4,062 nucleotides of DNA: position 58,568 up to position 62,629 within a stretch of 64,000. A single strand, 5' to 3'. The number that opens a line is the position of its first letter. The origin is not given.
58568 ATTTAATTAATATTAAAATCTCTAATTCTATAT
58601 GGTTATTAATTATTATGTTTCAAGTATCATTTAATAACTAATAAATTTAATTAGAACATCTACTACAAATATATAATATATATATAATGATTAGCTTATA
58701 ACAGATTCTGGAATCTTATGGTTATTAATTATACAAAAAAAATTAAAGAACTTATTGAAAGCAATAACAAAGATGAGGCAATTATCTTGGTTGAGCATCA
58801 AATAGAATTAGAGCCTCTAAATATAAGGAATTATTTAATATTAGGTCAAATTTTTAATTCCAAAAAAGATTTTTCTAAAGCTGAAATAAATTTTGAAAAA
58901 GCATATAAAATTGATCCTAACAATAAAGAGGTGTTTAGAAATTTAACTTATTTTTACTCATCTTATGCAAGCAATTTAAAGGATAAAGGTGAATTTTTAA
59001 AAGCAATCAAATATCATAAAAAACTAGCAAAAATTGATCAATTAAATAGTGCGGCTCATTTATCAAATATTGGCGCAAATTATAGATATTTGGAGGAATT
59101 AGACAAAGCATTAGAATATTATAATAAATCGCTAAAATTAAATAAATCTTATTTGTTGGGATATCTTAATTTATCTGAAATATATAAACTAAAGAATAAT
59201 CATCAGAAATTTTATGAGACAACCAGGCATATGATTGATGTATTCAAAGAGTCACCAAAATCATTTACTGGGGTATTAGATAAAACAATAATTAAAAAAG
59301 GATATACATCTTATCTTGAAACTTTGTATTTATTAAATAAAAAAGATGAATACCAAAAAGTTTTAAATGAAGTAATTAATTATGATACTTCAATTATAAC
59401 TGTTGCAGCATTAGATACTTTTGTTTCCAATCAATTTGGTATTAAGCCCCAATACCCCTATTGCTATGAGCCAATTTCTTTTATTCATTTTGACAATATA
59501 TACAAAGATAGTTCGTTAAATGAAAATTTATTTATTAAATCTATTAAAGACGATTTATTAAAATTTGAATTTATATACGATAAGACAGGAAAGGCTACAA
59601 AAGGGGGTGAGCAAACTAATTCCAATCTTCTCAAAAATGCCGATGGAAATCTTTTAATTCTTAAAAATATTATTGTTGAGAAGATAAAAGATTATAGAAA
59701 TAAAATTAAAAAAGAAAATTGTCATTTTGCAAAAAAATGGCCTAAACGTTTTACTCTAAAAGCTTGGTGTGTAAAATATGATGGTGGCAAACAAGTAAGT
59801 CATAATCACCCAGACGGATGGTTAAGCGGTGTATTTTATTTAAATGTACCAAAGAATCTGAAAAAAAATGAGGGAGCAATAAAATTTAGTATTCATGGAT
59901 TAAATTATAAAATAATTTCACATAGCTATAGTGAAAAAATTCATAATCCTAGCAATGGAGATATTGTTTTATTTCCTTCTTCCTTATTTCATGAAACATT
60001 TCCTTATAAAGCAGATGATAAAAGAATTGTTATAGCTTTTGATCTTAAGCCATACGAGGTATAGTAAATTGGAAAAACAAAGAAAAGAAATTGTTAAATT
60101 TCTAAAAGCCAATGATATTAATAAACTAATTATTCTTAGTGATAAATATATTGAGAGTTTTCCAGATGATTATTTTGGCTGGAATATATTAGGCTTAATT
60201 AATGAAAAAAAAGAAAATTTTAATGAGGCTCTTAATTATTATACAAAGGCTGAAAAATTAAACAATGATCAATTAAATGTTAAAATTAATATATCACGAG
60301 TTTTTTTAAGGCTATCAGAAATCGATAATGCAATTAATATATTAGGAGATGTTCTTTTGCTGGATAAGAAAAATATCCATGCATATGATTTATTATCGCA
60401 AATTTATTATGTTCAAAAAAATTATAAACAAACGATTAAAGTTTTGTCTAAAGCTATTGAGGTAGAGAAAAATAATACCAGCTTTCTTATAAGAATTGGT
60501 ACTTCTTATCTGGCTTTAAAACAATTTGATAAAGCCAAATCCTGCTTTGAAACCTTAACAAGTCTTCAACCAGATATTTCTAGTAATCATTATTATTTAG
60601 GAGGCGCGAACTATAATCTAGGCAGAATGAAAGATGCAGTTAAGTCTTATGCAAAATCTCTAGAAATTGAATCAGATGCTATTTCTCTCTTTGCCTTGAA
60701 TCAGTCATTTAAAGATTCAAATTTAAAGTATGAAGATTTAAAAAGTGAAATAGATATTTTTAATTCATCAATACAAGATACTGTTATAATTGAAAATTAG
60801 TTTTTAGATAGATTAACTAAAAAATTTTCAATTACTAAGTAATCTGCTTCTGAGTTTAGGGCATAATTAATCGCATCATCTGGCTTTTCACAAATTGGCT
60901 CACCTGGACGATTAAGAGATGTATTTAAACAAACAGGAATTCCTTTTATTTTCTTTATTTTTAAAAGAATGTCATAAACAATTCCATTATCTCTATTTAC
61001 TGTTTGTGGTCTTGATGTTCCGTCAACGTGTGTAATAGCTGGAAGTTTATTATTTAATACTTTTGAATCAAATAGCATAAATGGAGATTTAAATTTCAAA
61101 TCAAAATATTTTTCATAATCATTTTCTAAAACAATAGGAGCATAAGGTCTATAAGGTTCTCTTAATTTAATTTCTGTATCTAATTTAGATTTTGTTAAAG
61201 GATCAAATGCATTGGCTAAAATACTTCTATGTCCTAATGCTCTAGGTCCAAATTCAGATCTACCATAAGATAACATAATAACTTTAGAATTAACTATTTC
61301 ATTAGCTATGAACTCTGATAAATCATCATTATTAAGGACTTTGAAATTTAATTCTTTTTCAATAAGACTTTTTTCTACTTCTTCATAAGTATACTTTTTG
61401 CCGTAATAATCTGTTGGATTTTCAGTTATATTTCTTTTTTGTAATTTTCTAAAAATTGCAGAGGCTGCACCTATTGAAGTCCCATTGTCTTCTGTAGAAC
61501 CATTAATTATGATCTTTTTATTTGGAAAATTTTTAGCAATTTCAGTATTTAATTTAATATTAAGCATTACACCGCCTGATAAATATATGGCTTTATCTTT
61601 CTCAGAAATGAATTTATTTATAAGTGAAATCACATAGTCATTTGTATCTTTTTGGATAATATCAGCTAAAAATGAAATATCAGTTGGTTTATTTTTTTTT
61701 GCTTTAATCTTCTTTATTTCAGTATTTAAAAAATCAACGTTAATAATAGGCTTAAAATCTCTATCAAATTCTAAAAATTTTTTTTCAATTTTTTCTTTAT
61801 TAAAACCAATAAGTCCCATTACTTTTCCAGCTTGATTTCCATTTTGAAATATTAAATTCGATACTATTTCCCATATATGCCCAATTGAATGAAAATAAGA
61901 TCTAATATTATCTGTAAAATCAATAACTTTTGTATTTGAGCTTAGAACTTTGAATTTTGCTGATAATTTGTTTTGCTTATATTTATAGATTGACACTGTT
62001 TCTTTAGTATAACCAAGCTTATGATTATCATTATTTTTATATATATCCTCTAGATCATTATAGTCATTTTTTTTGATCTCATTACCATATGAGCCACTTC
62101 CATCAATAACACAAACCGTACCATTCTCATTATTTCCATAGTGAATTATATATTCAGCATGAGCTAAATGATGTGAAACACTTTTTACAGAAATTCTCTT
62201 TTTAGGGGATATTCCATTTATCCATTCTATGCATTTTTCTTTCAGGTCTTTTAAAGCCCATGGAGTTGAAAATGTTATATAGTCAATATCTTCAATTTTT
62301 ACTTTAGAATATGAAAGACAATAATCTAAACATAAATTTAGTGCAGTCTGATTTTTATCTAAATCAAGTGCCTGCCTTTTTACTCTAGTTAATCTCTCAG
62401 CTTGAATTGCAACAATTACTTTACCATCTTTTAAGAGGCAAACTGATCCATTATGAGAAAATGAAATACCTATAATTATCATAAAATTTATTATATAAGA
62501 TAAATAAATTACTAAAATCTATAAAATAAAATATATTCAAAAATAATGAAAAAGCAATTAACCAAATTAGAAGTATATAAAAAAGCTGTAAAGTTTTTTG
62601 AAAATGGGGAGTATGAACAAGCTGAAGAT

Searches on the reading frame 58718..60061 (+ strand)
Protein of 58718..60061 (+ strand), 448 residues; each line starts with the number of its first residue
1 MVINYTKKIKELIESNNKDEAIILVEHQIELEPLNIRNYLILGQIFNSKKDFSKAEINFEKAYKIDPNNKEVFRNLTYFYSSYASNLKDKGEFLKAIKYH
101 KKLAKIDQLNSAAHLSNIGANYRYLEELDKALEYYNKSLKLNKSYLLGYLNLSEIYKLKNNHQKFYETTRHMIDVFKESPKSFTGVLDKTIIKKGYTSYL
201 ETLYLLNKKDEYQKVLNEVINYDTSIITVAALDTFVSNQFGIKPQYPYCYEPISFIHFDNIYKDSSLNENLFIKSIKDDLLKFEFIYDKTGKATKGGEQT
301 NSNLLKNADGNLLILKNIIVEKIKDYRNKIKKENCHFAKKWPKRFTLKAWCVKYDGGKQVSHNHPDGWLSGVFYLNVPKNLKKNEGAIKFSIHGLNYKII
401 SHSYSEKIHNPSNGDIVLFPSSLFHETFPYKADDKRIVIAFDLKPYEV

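Call 12: search_protein_families(library=pfam, proteins=[window:58718-60061:+], max_evalue=0.001)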
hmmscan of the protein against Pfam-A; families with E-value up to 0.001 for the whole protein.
window:58718-60061:+ (448 aa): 9 families
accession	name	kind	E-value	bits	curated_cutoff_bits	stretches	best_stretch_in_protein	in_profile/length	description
PF13759.12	2OG-FeII_Oxy_5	-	1.9e-20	73.5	27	1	350-442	3-101/101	Putative 2OG-Fe(II) oxygenase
PF13424.12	TPR_12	-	3e-10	40.6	30.1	2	81-143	7-76/77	Tetratricopeptide repeat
PF00515.34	TPR_1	-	3.4e-10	39.8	27.8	1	115-145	4-34/34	Tetratricopeptide repeat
PF13181.12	TPR_8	-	1.2e-08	34.9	25.7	1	37-69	2-34/34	Tetratricopeptide repeat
PF07719.23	TPR_2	-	1.7e-07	31.2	27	1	115-144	4-33/34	Tetratricopeptide repeat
PF23914.1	TPR_CcmH_CycH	-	8.4e-07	29.4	42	1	28-141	42-150/158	Cytochrome c-type biogenesis protein H TPR domain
PF13428.12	TPR_14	-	3.1e-06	27.8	23.5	0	39-76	4-41/44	Tetratricopeptide repeat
PF13431.12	TPR_17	-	7.6e-05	23.1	24.4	0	59-90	2-26/34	Tetratricopeptide repeat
PF13414.12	TPR_11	-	0.0001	22.4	26.8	0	122-157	4-39/42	TPR repeat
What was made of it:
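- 58718..60064 (+): TPR-2OG-Fe(II) oxygenase. Further candidate modifying enzyme. Pfam 2OG-FeII_Oxy_5 plus TPR (call 12).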

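Call 36: search_protein_families(library=ncbifam, proteins=[window:58718-60061:+], max_evalue=0.001)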
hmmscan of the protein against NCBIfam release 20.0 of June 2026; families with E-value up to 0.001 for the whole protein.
window:58718-60061:+ (448 aa): 11 families
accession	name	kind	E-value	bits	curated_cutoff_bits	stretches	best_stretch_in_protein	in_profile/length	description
TIGR02466.1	TIGR02466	subfamily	4e-12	46.4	62.5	1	352-444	102-199/201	TIGR02466 family protein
TIGR02917.1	PEP_TPR_lipo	equivalog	1.3e-10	39.9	312.2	1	12-203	441-624/899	XrtA/PEP-CTERM system TPR-repeat protein PrsT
TIGR02521.1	type_IV_pilW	equivalog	1.3e-09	37.9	154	1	13-177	42-196/234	type IV pilus biogenesis/stability protein PilW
NF040959.1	MamA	equivalog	3e-09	36.6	200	1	12-82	115-185/204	magnetosome protein MamA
NF033920.0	C39_PA2778_fam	equivalog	3.5e-05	23.3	150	0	4-85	158-239/255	PA2778 family cysteine peptidase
NF008757.0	PRK11788.1-5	equivalog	5.9e-05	22.4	363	0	82-173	74-168/388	lipopolysaccharide assembly protein LapB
NF008756.0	PRK11788.1-4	equivalog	6.8e-05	22.1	474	1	42-222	147-324/389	lipopolysaccharide assembly protein LapB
NF047507.1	TPR_BatC_Lepto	exception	7.2e-05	22.3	175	0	21-82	77-142/214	TPR repeat-containing protein BatC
TIGR00540.1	TPR_hemY_coli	hypoth_equivalog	0.00027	19.8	142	0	14-70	304-360/385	heme biosynthesis-associated TPR protein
NF033758.1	gliding_GltE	equivalog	0.00075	18.6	225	0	42-166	228-345/411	adventurous gliding motility TPR repeat lipoprotein GltE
NF033762.1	social_mot_Tgl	equivalog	0.00082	18.8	225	1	27-160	56-184/252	social motility TPR repeat lipoprotein Tgl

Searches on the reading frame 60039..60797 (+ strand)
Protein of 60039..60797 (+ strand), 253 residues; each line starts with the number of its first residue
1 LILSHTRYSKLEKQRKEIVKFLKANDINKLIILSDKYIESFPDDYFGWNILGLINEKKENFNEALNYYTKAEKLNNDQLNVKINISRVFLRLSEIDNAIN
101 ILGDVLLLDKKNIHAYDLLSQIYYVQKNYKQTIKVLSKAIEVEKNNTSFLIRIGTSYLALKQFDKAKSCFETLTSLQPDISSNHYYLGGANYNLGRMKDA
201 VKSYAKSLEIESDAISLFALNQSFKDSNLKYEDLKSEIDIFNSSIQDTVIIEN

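Call 12: search_protein_families(library=pfam, proteins=[window:60039-60797:+], max_evalue=0.001)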
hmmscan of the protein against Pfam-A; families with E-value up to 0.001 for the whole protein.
window:60039-60797:+ (253 aa): 17 families
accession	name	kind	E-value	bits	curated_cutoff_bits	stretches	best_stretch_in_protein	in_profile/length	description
PF07719.23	TPR_2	-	2.6e-22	77.5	27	2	47-77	3-33/34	Tetratricopeptide repeat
PF13181.12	TPR_8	-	1.7e-19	68.7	25.7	1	150-179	4-33/34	Tetratricopeptide repeat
PF00515.34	TPR_1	-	1.3e-18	66.4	27.8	1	47-75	3-31/34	Tetratricopeptide repeat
PF23914.1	TPR_CcmH_CycH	-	1.2e-15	58.1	42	1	22-137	27-145/158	Cytochrome c-type biogenesis protein H TPR domain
PF14559.12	TPR_19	-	1.3e-14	54.7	25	2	59-122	5-68/68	Tetratricopeptide repeat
PF12895.13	ANAPC3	-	6e-11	42.9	27.2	1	109-171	19-80/82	Anaphase-promoting complex, cyclosome, subunit 3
PF13432.12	TPR_16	-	1.1e-10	42.1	32.7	1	153-209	3-59/65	Tetratricopeptide repeat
PF25063.1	ARM_TT21_C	-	3.8e-10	40.4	35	1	47-106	131-191/209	Tetratricopeptide repeat protein 21 C-terminal ARM domain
PF13424.12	TPR_12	-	9e-10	39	30.1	0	118-172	8-70/77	Tetratricopeptide repeat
PF13174.12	TPR_6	-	1.2e-08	35.5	26.3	0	151-179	4-32/33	Tetratricopeptide repeat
PF13431.12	TPR_17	-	2.6e-08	33.9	24.4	0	137-167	3-33/34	Tetratricopeptide repeat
PF13428.12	TPR_14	-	8.8e-08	32.6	23.5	0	115-152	3-40/44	Tetratricopeptide repeat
PF13414.12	TPR_11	-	5.7e-07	29.6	26.8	0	121-159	2-40/42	TPR repeat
PF25068.1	ARM_TT21_4th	-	3.9e-06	27.7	30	1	60-143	14-103/153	Tetratricopeptide repeat protein 21 forth ARM domain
PF13176.12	TPR_7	-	6.7e-05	23.1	27.9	0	51-71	5-27/36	Tetratricopeptide repeat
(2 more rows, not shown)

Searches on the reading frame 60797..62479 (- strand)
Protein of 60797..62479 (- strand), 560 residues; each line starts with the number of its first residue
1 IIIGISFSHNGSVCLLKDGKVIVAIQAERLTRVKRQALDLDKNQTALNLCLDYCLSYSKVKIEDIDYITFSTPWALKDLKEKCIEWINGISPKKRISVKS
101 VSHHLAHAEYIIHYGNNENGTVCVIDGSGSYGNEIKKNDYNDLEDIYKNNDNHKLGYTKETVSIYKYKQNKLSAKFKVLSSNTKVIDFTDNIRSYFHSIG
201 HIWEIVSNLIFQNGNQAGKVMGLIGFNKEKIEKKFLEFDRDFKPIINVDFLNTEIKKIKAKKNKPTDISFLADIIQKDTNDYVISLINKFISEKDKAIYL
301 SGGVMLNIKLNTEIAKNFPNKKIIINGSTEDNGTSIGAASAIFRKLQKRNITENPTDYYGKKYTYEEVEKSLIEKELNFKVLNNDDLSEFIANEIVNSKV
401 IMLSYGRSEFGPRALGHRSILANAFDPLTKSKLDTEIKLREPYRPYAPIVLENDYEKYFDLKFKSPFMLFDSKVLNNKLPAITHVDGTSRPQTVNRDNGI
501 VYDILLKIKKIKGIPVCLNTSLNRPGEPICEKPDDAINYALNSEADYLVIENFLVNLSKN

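Call 12: search_protein_families(library=pfam, proteins=[window:60797-62479:-], max_evalue=0.001)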
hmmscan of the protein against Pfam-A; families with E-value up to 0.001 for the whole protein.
window:60797-62479:- (560 aa): 2 families
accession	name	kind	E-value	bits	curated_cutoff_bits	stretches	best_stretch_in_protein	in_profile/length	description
PF16861.10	Carbam_trans_C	-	4.8e-53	179.6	27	1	392-555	1-168/170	Carbamoyltransferase C-terminus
PF02543.21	Carbam_trans_N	-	5.6e-18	65.9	24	1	2-339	2-345/346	Carbamoyltransferase N-terminus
